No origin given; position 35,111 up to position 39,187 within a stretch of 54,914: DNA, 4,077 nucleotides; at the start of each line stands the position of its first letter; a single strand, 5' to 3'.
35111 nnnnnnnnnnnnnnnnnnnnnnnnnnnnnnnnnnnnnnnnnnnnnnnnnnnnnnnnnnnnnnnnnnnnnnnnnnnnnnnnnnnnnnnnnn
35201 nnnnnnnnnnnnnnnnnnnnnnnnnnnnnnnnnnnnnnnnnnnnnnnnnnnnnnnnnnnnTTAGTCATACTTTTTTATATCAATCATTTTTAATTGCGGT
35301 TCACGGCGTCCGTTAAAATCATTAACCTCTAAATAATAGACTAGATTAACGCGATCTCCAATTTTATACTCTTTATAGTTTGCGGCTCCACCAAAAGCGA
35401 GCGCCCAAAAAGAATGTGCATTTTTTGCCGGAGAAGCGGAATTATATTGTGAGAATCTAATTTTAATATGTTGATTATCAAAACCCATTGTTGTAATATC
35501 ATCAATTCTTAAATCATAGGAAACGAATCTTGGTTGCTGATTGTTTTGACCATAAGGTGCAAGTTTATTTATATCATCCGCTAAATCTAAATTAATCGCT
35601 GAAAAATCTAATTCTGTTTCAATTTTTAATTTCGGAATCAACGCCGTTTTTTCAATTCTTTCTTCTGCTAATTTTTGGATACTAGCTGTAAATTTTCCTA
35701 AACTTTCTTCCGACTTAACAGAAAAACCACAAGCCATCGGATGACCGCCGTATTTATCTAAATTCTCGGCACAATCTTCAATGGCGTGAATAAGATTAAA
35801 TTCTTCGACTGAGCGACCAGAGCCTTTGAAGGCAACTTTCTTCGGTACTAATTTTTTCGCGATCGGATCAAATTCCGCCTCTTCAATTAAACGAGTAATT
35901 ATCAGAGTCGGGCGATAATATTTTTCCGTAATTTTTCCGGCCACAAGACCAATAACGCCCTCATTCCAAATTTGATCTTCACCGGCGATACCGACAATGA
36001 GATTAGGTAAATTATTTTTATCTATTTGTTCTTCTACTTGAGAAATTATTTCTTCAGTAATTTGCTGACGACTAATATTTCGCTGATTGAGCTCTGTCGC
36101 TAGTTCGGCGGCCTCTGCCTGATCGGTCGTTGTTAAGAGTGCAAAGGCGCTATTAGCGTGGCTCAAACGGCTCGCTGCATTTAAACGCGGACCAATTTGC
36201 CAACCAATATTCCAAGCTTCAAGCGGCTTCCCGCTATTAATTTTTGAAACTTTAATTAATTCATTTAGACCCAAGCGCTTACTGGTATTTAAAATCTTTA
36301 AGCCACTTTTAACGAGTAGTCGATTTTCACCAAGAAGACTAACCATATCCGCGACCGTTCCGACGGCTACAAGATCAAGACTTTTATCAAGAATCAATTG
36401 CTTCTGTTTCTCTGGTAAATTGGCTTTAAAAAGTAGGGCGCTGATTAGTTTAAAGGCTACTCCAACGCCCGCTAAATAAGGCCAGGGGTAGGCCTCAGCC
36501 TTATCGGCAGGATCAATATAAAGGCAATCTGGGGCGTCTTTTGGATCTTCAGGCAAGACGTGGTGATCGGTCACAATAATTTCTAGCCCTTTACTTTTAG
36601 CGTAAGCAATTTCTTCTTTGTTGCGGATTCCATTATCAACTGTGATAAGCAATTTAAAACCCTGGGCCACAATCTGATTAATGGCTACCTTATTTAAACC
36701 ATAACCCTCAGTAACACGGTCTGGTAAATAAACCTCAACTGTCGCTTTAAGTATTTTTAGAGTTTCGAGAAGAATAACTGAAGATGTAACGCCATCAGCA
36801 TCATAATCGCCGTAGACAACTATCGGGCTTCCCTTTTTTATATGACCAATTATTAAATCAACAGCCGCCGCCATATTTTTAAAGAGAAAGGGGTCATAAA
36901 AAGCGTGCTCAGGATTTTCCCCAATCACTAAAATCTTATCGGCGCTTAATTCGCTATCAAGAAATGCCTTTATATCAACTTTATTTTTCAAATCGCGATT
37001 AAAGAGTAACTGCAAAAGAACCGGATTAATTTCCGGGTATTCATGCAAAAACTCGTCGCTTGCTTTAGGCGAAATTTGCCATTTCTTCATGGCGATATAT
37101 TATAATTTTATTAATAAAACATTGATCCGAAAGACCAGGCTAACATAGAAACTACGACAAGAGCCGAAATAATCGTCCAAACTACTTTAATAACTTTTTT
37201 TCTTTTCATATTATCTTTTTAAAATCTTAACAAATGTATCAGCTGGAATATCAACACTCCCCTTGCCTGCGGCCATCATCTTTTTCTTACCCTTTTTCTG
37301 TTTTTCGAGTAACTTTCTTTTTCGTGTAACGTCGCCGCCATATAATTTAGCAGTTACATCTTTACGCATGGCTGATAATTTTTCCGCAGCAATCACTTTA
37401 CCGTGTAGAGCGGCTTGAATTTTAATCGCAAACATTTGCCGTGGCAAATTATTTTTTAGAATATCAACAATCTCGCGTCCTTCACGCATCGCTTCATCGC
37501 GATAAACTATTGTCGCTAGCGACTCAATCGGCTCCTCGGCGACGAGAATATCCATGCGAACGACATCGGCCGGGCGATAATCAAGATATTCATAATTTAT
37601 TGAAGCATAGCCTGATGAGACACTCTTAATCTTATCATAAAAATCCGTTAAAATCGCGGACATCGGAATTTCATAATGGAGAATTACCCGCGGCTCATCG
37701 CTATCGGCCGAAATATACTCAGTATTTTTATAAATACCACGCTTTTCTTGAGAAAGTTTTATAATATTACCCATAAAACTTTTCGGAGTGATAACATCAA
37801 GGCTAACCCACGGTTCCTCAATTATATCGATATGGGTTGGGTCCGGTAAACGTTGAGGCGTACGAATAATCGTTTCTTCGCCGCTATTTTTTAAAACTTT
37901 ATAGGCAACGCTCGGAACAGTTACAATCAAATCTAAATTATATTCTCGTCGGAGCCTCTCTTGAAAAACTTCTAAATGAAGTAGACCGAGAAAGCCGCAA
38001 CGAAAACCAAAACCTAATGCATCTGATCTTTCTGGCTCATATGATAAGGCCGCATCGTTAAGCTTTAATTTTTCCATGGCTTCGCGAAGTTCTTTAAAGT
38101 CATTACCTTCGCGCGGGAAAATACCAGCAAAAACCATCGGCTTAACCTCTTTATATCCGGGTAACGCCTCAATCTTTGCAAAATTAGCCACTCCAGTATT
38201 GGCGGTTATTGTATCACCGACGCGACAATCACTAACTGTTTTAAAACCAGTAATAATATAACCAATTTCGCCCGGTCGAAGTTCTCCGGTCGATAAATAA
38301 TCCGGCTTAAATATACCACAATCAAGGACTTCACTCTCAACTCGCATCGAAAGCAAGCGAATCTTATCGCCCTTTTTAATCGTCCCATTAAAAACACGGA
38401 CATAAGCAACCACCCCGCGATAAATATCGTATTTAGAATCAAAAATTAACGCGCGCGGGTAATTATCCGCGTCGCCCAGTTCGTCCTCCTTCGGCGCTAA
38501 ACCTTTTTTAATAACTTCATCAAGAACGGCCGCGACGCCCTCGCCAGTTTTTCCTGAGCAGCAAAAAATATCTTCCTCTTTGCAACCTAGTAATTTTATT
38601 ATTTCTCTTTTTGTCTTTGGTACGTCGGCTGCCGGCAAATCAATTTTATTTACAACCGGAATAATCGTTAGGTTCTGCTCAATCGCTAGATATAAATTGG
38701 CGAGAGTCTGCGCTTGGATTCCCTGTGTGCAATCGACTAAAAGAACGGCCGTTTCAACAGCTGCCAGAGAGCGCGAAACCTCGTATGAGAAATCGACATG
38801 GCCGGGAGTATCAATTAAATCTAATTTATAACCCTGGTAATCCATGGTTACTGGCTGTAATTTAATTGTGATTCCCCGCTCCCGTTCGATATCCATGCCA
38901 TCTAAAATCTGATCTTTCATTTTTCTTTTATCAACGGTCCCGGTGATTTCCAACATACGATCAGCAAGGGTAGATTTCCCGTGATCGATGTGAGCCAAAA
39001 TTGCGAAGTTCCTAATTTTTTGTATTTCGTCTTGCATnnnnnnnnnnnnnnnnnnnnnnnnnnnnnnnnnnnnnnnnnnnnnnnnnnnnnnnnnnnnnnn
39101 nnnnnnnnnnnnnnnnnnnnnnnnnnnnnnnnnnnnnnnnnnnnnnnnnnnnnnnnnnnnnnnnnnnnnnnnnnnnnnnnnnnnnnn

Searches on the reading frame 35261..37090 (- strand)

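Call 11: search_protein_families(library=pfam, proteins=[window:35261-37090:-], max_evalue=0.001)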
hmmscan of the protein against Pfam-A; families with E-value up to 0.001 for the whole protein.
window:35261-37090:- (609 aa): 4 families
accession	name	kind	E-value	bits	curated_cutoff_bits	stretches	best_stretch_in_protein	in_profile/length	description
PF17768.7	RecJ_OB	-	1.3e-25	90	27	1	490-604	1-107/107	RecJ OB domain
PF01368.27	DHH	-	1.2e-24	87.3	28.1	1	90-245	2-125/125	DHH family, N-terminal domain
PF02272.25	DHHA1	-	2.2e-09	38.1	25.9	1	372-476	10-101/102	DHHA1 domain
PF13329.13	ATG2_CAD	-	3.5e-05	22.1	50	1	236-537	710-996/1697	Autophagy-related protein 2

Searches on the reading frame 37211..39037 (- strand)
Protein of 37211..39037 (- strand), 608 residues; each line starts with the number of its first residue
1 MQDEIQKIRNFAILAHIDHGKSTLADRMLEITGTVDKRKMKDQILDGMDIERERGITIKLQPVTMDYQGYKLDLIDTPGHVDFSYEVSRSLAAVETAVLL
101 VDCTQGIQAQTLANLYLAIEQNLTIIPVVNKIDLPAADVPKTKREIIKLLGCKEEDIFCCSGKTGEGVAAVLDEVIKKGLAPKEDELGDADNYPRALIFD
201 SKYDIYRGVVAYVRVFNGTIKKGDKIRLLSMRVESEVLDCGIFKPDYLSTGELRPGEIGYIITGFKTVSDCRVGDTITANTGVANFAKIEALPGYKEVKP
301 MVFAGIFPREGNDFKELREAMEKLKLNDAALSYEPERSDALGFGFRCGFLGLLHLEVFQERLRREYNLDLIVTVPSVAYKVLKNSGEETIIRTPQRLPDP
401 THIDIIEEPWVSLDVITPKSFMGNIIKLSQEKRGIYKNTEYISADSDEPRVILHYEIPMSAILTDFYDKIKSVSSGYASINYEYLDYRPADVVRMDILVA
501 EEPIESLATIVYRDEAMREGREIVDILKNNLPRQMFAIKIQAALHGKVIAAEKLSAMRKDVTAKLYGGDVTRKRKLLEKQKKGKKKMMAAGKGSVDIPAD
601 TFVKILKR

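Call 11: search_protein_families(library=pfam, proteins=[window:37211-39037:-], max_evalue=0.001)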
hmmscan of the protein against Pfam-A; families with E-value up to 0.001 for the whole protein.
window:37211-39037:- (608 aa): 8 families
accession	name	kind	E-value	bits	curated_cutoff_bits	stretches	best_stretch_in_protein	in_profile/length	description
PF00009.33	GTP_EFTU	-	3e-54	183.9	26.5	1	7-177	2-184/188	Elongation factor Tu GTP binding domain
PF06421.17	LepA_C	-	1.1e-38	132.1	29.7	1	500-607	2-107/107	GTP-binding protein LepA C-terminus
PF00679.30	EFG_C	-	2.2e-18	66.5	27.9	1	406-496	2-87/89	Elongation factor G C-terminus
PF03144.31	GTP_EFTU_D2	-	1.4e-11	45.1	30.3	1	208-278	1-73/73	Elongation factor Tu domain 2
PF22042.2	EF-G_D2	-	1.4e-06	28.8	27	1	195-230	3-38/84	Elongation factor G domain 2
PF01926.29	MMR_HSR1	-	2.1e-05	25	21.9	1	19-131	10-113/113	50S ribosome-binding GTPase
PF14492.12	EFG_III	-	4.8e-05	23.8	27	1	299-372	3-73/75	Elongation Factor G, domain III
PF16658.11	RF3_C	-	9.9e-05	22.6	40.1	1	299-374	8-80/132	Class II release factor RF3, C-terminal domain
